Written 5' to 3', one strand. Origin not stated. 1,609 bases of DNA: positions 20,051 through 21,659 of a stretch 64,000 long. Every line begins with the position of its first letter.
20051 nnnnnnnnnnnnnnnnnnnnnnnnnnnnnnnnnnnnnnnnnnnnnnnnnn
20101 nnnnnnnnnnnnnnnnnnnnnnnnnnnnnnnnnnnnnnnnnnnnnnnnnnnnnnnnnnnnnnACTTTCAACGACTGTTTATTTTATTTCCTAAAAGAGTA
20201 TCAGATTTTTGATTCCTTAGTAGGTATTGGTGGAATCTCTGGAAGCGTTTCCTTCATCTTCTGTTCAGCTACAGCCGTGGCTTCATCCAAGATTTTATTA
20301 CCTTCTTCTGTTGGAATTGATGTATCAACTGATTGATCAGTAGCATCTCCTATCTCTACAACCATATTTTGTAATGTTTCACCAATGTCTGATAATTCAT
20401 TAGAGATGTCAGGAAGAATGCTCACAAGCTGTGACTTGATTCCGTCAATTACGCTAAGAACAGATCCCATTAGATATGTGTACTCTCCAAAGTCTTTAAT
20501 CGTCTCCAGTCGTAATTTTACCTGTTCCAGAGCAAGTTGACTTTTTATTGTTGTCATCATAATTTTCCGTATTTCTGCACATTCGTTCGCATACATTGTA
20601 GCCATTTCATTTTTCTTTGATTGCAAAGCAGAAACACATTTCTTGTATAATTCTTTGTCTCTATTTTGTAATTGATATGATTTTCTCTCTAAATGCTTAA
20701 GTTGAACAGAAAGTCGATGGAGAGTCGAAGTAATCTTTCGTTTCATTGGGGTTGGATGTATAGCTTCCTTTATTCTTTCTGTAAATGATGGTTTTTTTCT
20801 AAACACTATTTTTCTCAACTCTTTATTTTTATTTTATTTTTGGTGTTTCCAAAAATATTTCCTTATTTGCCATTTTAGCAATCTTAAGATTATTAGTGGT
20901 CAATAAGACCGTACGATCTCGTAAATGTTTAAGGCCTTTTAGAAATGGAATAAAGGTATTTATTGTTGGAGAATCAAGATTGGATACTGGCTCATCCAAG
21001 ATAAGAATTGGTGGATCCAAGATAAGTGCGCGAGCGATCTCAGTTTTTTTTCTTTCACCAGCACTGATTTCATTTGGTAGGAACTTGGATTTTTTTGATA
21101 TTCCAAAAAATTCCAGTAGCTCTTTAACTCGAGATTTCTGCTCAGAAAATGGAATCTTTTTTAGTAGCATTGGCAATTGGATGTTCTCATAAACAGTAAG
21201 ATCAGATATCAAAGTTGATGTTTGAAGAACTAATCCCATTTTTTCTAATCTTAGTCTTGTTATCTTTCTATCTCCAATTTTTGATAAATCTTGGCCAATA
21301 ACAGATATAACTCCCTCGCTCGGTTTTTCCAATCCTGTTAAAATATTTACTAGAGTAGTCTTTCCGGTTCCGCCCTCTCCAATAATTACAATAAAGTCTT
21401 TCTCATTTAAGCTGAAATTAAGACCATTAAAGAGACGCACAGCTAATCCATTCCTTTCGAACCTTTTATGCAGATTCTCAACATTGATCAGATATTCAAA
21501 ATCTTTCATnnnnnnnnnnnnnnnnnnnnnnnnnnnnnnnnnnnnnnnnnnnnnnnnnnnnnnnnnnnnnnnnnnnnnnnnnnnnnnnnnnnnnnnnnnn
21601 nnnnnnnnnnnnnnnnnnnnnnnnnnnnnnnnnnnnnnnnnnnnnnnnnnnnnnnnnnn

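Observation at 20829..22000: Minimal FtsE/FtsX-like ABC module with degenerate ATPase motifs embedded among division genes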

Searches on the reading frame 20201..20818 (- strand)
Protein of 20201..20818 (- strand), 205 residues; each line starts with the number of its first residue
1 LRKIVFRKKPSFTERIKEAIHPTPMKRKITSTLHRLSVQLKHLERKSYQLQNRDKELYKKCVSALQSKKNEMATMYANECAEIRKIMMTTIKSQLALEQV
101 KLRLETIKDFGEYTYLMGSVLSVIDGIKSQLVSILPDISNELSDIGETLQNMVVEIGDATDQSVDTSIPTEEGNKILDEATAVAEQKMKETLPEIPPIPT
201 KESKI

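Call 3: search_protein_families(library=pfam, proteins=[window:20201-20818:-], max_evalue=0.01)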
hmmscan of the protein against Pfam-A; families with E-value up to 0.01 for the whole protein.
window:20201-20818:- (205 aa): 1 family
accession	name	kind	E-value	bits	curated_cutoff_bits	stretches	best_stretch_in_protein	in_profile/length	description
PF03357.26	Snf7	-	4.2e-07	30.2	27.3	1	34-196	4-167/171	Snf7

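Call 4: search_protein_families(library=ncbifam, proteins=[window:20201-20818:-], max_evalue=0.01)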
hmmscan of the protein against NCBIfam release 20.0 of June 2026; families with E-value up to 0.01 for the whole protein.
window:20201-20818:- (205 aa): 3 families
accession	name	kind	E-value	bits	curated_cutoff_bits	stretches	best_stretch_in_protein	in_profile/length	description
NF041005.1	cell_div_CdvB1_B2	equivalog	1.5e-52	178.1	350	1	7-201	14-209/212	cell division protein CdvB1/B2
NF041008.1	cell_div_CdvB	equivalog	2.2e-33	116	370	1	26-202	22-198/260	cell division protein CdvB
NF041009.1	cell_div_CdvB3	equivalog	1.9e-10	40.7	170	1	27-191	4-160/164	cell division protein CdvB3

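Call 69: find_related_loci(query=A5, collection=metagenome_contigs, flank=6000)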
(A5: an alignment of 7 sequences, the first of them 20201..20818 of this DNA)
Query A5 (205 aa) in metagenome_contigs; peptide patterns used: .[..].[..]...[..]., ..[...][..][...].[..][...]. (x = any residue, [..] = any of these).
600 stretches matched a pattern (row limit reached: there are more); 36 encode a relative of the query (tblastn E <= 1e-3); 36 distinct loci.
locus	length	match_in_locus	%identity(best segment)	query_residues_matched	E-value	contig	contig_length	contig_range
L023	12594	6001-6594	58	5-202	5e-84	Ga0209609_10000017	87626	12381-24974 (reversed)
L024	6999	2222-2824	53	5-205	3e-73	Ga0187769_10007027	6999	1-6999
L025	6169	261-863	54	5-205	1e-72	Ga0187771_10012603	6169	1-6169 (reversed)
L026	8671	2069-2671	52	5-205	1e-72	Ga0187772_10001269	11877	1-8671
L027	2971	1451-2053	50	5-205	3e-71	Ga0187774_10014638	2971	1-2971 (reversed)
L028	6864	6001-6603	50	5-205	8e-70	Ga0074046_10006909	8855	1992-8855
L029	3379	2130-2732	51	5-205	2e-69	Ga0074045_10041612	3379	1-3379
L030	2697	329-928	50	5-204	5e-69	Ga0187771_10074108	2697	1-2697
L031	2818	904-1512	49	3-205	4e-68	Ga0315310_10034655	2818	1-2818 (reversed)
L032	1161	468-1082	50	2-205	6e-71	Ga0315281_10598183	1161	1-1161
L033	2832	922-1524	48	5-205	2e-66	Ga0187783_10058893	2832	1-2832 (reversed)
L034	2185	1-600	48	6-205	8e-67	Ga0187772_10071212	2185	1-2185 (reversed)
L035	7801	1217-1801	51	11-205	1e-62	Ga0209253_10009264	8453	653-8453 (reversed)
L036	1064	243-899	43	5-204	1e-64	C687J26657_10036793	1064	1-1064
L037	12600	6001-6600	45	4-203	2e-58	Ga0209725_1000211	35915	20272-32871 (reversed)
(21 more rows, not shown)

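Call 76: search_protein_families(library=pfam, proteins=[L026:2734-3159:+, L026:3528-5273:+, L026:5266-6195:+, L035:1870-2982:-, L035:3268-4479:-, L035:5182-7041:+], max_evalue=0.001)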
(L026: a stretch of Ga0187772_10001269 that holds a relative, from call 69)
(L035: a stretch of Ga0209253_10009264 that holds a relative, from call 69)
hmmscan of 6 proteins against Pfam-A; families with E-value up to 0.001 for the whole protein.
L026:2734-3159:+ (141 aa): 1 family
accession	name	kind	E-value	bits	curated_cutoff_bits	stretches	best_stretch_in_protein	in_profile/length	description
PF01894.22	UPF0047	-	8.7e-36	123.1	27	1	23-137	1-117/117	Uncharacterised protein family UPF0047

L026:3528-5273:+ (581 aa): 5 families
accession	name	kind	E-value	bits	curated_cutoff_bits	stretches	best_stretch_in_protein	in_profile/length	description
PF01855.24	POR_N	-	9.2e-56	189.6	27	1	200-440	2-230/231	Pyruvate flavodoxin/ferredoxin oxidoreductase, thiamine diP-bdg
PF01558.24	POR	-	1.3e-20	74.7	27.4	1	2-165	24-173/173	Pyruvate ferredoxin/flavodoxin oxidoreductase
PF02780.25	Transketolase_C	-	2.7e-07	31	25.9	1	466-539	9-83/124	Transketolase, C-terminal domain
PF17147.9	PFOR_II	-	1.6e-06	28.8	27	1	467-546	1-81/102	Pyruvate:ferredoxin oxidoreductase core domain II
PF02776.23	TPP_enzyme_N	-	0.00034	20.8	26.8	1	216-286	23-95/119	Thiamine pyrophosphate enzyme, N-terminal TPP binding domain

L026:5266-6195:+ (309 aa): 2 families
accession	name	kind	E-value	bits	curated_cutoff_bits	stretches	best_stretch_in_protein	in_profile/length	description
PF02775.26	TPP_enzyme_C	-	7.2e-31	107.5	21.9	1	48-195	2-151/151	Thiamine pyrophosphate enzyme, C-terminal TPP binding domain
PF12367.13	PFO_beta_C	-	2.4e-15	56.8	24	1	199-280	1-62/66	Pyruvate ferredoxin oxidoreductase beta subunit C terminal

L035:1870-2982:- (370 aa): 2 families
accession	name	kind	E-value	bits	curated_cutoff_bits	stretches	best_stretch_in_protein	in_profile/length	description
PF13231.12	PMT_2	-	7.3e-12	46.2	26.1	1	30-119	2-90/160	Dolichyl-phosphate-mannose-protein mannosyltransferase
PF02366.24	PMT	-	6.3e-07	29.6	22.7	1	47-121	80-154/245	Dolichyl-phosphate-mannose-protein mannosyltransferase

L035:3268-4479:- (403 aa): 1 family
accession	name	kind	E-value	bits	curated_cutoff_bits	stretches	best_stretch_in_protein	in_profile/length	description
PF09594.16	GT87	-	3.7e-07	30.6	25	1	105-257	19-176/237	Glycosyltransferase family 87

L035:5182-7041:+ (619 aa): 2 families
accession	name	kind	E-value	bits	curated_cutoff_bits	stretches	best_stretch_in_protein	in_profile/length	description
PF24684.1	Vgb_lyase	-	3.2e-49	167.7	50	2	102-360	24-262/290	Virginiamycin B lyase family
PF08450.18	SGL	-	6.4e-08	32.9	26.3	0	265-320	170-226/246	SMP-30/Gluconolactonase/LRE-like region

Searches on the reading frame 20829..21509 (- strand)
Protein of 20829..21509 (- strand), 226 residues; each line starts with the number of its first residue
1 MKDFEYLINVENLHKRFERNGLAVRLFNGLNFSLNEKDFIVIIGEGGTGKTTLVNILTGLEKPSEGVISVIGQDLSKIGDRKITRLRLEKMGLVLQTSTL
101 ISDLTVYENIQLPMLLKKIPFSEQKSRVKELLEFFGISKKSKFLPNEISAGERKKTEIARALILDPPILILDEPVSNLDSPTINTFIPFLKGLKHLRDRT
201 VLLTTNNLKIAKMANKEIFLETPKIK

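Call 3: search_protein_families(library=pfam, proteins=[window:20829-21509:-], max_evalue=0.01)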
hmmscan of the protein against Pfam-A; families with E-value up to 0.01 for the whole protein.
window:20829-21509:- (226 aa): 7 families
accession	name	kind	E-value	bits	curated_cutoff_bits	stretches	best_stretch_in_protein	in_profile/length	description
PF00005.33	ABC_tran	-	6e-31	108.3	25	1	28-175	2-136/137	ABC transporter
PF13304.12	AAA_21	-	1.2e-06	29.3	27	1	131-205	221-297/304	AAA domain, putative AbiEii toxin, Type IV TA system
PF13401.12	AAA_22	-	0.00045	21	27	1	36-63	4-31/130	AAA domain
PF13166.12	AAA_13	-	0.00067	18.9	36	0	164-216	525-579/713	AAA domain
PF20720.3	nSTAND3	-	0.0022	18.2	27.2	1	33-57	13-37/155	Novel STAND NTPase 3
PF00004.35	AAA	-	0.0041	18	21.2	0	41-58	2-19/131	ATPase family associated with various cellular activities (AAA)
PF03193.22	RsgA_GTPase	-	0.006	16.9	30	0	31-66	101-135/174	RsgA GTPase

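Call 4: search_protein_families(library=ncbifam, proteins=[window:20829-21509:-], max_evalue=0.01)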
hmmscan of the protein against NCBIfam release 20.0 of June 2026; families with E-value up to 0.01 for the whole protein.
window:20829-21509:- (226 aa): 187 families (the best 25 are shown)
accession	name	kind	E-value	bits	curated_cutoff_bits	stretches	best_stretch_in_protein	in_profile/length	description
TIGR02211.1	LolD_lipo_ex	equivalog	4.2e-53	180.1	307.75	1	7-222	1-216/221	lipoprotein-releasing ABC transporter ATP-binding protein LolD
TIGR02673.1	FtsE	equivalog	1.4e-45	155.6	264.85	1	8-217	2-206/214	cell division ATP-binding protein FtsE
NF008639.0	PRK11629.1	equivalog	1.1e-40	139.6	360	1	6-218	5-217/234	lipoprotein-releasing ABC transporter ATP-binding protein LolD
TIGR03608.1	L_ocin_972_ABC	subfamily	2.4e-40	138.2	254.85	1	11-220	2-206/206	putative bacteriocin export ABC transporter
NF040933.2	ABC_arch_GlcV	equivalog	4.8e-40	137.5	450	1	8-205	3-199/357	glucose ABC transporter ATP-binding protein GlcV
NF007879.0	PRK10584.1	equivalog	2.8e-39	135.2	336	1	5-220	4-219/228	putative ABC transporter ATP-binding protein YbbA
TIGR02982.1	heterocyst_DevA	subfamily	3.3e-38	131.5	295.8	1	8-225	2-219/220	ABC exporter ATP-binding subunit, DevA family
NF038007.1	ABC_ATP_DarD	equivalog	1.3e-37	129.4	375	1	8-219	2-212/218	darobactin export ABC transporter ATP-binding protein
TIGR01188.1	drrA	subfamily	4.9e-36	124.6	312.45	1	27-217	9-193/302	daunorubicin resistance ABC transporter, ATP-binding protein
NF040840.2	tungstate_WtpC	equivalog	2.2e-35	122.6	440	1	8-212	2-195/347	tungstate ABC transporter ATP-binding protein WtpC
TIGR02314.1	ABC_MetN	equivalog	2.2e-35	122.3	499.7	1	7-215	1-208/343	methionine ABC transporter ATP-binding protein MetN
NF007826.0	PRK10535.1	equivalog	3.3e-35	121.5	966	1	7-219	4-215/648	macrolide ABC transporter ATP-binding protein/permease MacB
TIGR03265.1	PhnT2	equivalog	1.9e-34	119.5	457.7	1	7-224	4-212/353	putative 2-aminoethylphosphonate ABC transporter ATP-binding protein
TIGR03864.1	PQQ_ABC_ATP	hypoth_equivalog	4.3e-34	118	302.25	1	8-224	2-209/236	ABC transporter, ATP-binding subunit, PQQ-dependent alcohol dehydrogenase system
TIGR00968.1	3a0106s01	subfamily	9.8e-34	116.9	342.75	1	8-225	1-209/237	sulfate ABC transporter ATP-binding protein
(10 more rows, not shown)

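Call 9: find_homologous_proteins(query=window:20829-21509:-, max_evalue=1e-20)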
Query window:20829-21509:- (226 aa): 25 proteins with E <= 1e-20 among 709 candidates.
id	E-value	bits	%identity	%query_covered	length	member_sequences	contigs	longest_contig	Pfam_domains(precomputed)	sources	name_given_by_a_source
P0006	3.6e-137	473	100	100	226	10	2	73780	PF00005.34,PF13304.13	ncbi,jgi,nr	ncbi:MAG: ATP-binding cassette domain-containing protein [Candidatus Bathyarchaeota archaeon]|jgi:pu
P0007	2.4e-133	460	96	100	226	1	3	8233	PF00005.34,PF13304.13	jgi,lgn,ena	-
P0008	9.4e-113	393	81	100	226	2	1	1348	PF00005.34,PF13304.13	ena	-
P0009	1.8e-112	392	81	100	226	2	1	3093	PF00005.34,PF13304.13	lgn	-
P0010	1.5e-91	324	67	100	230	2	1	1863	PF00005.34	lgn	-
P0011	1.4e-90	321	68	97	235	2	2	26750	PF00005.34,PF13304.13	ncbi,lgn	-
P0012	5.2e-90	319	66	97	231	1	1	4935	PF00005.34,PF13304.13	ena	-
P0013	2.7e-86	307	62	100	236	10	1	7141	PF00005.34,PF13304.13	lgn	-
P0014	8.6e-64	233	49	97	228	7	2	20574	PF00005.34,PF13304.13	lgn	-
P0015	2.5e-62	228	48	96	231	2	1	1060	PF00005.34,PF13304.13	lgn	-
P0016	1.0e-61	226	48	96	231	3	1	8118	PF00005.34,PF13304.13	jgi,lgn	jgi:putative ABC transport system ATP-binding protein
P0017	2.3e-61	225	98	49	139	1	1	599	PF00005.34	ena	-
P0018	1.1e-58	217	45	100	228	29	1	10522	PF00005.34,PF13304.13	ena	-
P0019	9.0e-55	204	44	97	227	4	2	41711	PF00005.34,PF13401.13,PF13304.13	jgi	-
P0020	9.9e-37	145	37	95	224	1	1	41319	PF00005.34,PF02463.26,PF13304.13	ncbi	-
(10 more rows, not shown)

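Call 11: find_encoding_contigs(protein=P0011, flank=10000, max_places=3)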
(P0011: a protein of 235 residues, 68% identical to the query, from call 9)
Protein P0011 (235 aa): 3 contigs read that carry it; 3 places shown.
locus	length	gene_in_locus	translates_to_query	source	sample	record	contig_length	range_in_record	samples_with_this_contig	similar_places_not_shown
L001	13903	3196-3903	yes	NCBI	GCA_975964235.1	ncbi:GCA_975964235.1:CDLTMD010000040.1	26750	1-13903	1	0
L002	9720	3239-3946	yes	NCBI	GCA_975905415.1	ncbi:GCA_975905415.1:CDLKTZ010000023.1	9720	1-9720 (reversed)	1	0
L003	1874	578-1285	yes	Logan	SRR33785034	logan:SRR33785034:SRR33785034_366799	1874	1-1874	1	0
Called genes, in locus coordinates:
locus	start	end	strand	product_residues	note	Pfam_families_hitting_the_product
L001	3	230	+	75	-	?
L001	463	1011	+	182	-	-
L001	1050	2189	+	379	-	PF04212:MIT, PF00004:AAA, PF05496:RuvB_N (faint), PF17862:AAA_lid_3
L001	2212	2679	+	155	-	PF13404:HTH_AsnC-type, PF13412:HTH_24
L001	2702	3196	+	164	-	PF02687:FtsX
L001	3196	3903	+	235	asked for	PF00005:ABC_tran, PF13304:AAA_21 (faint)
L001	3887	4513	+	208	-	PF03357:Snf7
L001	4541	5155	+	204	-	PF18822:CdvA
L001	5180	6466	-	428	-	PF27218:MJ0043_C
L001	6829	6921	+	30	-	-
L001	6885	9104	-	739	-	PF02359:CDC48_N, PF02933:CDC48_2, PF05496:RuvB_N, PF13191:AAA_16, PF00004:AAA, PF17862:AAA_lid_3, PF00004:AAA, PF17862:AAA_lid_3, +24 more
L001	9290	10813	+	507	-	PF00587:tRNA-synt_2b, PF03129:HGTP_anticodon, PF09180:ProRS-C_1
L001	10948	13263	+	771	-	PF10633:NPCBM_assoc (faint)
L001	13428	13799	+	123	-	PF01283:Ribosomal_S26e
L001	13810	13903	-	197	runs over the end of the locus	PF01066:CDP-OH_P_transf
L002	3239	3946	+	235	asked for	PF00005:ABC_tran, PF13304:AAA_21 (faint)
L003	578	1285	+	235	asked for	PF00005:ABC_tran, PF13304:AAA_21 (faint)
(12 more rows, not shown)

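Call 12: find_encoding_contigs(protein=P0019, flank=10000, max_places=3)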
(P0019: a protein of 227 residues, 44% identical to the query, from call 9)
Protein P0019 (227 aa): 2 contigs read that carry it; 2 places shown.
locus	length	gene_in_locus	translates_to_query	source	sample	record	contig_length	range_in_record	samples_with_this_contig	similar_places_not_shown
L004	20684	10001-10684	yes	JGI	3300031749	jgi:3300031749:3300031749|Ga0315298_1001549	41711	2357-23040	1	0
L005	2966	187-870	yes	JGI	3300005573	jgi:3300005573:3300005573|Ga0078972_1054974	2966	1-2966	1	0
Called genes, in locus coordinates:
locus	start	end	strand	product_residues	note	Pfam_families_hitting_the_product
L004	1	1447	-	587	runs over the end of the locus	PF00749:tRNA-synt_1c, PF03950:tRNA-synt_1c_C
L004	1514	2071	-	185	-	PF00293:NUDIX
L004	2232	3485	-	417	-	PF05221:AdoHcyase, PF02826:2-Hacid_dh_C (weak), PF00670:AdoHcyase_NAD, PF07991:KARI_N (weak)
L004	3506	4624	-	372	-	-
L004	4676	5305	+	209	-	PF01583:APS_kinase, PF07931:CPT (weak), PF08433:KTI12, PF13238:AAA_18, PF13671:AAA_33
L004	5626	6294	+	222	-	-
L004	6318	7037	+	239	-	PF18822:CdvA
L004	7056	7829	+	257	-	-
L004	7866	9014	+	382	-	PF04212:MIT (weak), PF00004:AAA, PF05496:RuvB_N (faint), PF17862:AAA_lid_3, PF09336:Vps4_C (weak)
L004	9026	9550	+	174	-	PF13404:HTH_AsnC-type, PF13412:HTH_24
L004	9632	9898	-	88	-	-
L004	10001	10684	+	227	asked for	PF00005:ABC_tran, PF13401:AAA_22 (faint), PF13304:AAA_21 (weak)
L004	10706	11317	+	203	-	-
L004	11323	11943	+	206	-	PF18822:CdvA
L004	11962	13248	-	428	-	PF27218:MJ0043_C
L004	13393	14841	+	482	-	PF00587:tRNA-synt_2b, PF03129:HGTP_anticodon, PF09180:ProRS-C_1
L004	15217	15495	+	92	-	PF01283:Ribosomal_S26e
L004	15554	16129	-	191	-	PF01066:CDP-OH_P_transf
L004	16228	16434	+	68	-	-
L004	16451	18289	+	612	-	PF08915:tRNA-Thr_ED, PF00587:tRNA-synt_2b, PF03129:HGTP_anticodon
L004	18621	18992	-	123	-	-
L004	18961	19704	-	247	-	PF03796:DnaB_C (weak), PF06745:ATPase, PF13481:AAA_25 (faint), PF23442:DUF7125 (faint)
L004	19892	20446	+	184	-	-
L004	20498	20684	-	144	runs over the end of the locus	PF12172:zf-ChsH2, PF01796:OB_ChsH2_C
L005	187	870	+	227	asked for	PF00005:ABC_tran, PF13401:AAA_22 (faint), PF13304:AAA_21 (weak)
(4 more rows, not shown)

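Call 14: find_encoding_contigs(protein=P0014, flank=10000, max_places=2)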
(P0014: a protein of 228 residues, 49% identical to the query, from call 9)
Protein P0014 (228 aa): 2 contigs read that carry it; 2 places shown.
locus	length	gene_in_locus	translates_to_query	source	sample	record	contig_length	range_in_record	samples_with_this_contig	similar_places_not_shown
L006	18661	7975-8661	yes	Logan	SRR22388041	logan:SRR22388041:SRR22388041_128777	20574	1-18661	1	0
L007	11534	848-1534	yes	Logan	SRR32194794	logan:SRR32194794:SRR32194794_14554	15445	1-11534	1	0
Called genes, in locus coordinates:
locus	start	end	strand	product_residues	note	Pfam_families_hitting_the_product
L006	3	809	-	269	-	?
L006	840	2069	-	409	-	-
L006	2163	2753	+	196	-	PF01583:APS_kinase, PF07931:CPT (weak), PF08433:KTI12, PF13238:AAA_18, PF13671:AAA_33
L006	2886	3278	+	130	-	PF12172:zf-ChsH2 (weak), PF01796:OB_ChsH2_C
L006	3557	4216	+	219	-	-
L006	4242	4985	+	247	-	PF18822:CdvA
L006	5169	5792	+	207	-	-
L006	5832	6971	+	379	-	PF04212:MIT, PF00004:AAA, PF05496:RuvB_N (faint)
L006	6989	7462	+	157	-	PF13404:HTH_AsnC-type, PF13412:HTH_24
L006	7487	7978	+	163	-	-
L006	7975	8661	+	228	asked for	PF00005:ABC_tran, PF13304:AAA_21 (faint)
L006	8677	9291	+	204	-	PF03357:Snf7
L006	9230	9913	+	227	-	PF18822:CdvA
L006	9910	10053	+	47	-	-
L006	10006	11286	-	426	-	PF27218:MJ0043_C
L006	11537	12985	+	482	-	PF00587:tRNA-synt_2b, PF03129:HGTP_anticodon, PF09180:ProRS-C_1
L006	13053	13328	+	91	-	PF01283:Ribosomal_S26e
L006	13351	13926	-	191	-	PF01066:CDP-OH_P_transf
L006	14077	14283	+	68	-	-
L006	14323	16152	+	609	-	PF08915:tRNA-Thr_ED, PF00587:tRNA-synt_2b, PF03129:HGTP_anticodon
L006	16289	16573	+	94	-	-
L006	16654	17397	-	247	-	PF06745:ATPase, PF13481:AAA_25 (weak), PF23442:DUF7125 (weak)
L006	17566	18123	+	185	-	-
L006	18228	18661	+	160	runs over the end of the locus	-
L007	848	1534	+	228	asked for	PF00005:ABC_tran, PF13304:AAA_21 (faint)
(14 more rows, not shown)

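Call 15: find_encoding_contigs(protein=P0018, flank=10000, max_places=2)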
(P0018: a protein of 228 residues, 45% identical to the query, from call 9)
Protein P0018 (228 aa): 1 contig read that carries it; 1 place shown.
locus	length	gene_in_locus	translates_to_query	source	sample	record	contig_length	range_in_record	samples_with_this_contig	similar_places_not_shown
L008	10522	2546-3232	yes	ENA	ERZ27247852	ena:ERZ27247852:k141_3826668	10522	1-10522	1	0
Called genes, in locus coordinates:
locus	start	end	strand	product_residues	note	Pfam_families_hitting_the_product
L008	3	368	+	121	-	?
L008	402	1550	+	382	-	PF04212:MIT, PF00004:AAA, PF07724:AAA_2 (weak)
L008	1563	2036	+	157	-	PF12840:HTH_20 (weak), PF13404:HTH_AsnC-type, PF13412:HTH_24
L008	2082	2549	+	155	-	-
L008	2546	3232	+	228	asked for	PF00005:ABC_tran, PF13304:AAA_21 (faint)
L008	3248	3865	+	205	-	PF03357:Snf7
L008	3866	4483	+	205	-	PF18822:CdvA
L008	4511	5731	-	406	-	PF27218:MJ0043_C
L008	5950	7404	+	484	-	PF00587:tRNA-synt_2b, PF03129:HGTP_anticodon, PF09180:ProRS-C_1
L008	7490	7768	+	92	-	PF01283:Ribosomal_S26e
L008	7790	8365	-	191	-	PF01066:CDP-OH_P_transf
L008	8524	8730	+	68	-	-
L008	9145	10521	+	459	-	?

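Call 16: find_encoding_contigs(protein=P0016, flank=10000, max_places=2)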
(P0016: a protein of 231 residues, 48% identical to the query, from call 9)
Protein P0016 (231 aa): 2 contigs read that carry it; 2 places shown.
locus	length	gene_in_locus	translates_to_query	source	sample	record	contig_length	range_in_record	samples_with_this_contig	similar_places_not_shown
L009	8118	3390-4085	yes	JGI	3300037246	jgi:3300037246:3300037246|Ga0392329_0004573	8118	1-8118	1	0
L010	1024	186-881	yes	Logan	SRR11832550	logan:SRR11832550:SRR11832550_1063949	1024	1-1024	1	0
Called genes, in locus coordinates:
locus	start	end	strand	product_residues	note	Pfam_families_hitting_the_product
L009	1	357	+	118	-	?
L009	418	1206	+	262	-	-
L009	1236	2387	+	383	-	PF04212:MIT, PF09336:Vps4_C (faint), PF00004:AAA, PF05496:RuvB_N (weak), PF07724:AAA_2 (faint), PF07728:AAA_5 (weak), PF13173:AAA_14 (weak), PF13401:AAA_22 (faint)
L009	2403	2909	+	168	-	PF13404:HTH_AsnC-type, PF13412:HTH_24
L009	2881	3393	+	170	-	-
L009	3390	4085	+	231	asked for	PF00005:ABC_tran, PF13304:AAA_21 (weak)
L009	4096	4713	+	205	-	PF03357:Snf7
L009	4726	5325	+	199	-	PF18822:CdvA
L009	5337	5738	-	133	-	PF27218:MJ0043_C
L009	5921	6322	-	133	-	-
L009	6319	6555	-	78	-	-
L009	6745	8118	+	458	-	?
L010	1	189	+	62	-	?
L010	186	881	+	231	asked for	PF00005:ABC_tran, PF13304:AAA_21 (weak)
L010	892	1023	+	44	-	?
